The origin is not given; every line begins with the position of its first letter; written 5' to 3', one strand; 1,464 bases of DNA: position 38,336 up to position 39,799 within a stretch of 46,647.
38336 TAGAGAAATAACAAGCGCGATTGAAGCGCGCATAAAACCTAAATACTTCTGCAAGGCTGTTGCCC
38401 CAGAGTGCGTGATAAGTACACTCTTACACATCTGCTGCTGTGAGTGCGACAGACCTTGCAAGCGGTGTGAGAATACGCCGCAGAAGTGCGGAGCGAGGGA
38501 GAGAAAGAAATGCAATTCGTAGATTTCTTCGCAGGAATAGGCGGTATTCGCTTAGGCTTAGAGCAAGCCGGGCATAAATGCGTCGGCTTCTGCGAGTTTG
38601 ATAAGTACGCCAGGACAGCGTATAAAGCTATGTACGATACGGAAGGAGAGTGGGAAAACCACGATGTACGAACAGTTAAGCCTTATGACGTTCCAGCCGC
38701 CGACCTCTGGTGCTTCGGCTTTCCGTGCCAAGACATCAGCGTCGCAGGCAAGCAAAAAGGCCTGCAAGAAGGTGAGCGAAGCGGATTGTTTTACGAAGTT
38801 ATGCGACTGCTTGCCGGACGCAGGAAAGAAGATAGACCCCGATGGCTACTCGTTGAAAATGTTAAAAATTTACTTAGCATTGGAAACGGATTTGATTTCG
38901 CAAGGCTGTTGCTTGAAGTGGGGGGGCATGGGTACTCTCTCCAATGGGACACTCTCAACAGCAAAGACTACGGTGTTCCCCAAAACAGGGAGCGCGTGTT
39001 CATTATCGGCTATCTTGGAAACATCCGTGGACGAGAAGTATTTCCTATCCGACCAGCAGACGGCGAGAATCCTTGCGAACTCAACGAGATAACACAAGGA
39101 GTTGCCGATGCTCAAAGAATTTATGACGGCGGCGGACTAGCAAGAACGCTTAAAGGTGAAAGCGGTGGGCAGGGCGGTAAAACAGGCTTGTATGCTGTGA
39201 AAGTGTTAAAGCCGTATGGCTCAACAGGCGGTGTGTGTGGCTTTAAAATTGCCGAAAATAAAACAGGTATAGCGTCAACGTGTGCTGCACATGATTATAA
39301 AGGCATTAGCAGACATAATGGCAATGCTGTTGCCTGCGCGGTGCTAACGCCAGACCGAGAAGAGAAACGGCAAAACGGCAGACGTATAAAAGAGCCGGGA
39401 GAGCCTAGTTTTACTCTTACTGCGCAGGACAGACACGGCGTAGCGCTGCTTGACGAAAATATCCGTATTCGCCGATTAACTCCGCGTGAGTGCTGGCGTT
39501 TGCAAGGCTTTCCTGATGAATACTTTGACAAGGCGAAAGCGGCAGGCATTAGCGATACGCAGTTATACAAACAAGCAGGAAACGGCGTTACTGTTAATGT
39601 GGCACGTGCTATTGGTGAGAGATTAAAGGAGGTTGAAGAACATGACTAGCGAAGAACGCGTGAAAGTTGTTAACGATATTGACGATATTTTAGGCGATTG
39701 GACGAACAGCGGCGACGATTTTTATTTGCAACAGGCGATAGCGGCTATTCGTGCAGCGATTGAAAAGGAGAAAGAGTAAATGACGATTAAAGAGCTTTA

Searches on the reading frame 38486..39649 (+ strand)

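Call 48: search_protein_families(library=pfam, proteins=[window:38486-39649:+], max_evalue=0.001)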
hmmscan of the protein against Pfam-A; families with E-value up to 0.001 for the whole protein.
window:38486-39649:+ (387 aa): 1 family
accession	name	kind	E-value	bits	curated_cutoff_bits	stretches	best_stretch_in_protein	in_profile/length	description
PF00145.23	DNA_methylase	-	1e-67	229.3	22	1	9-381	1-323/324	C-5 cytosine-specific DNA methylase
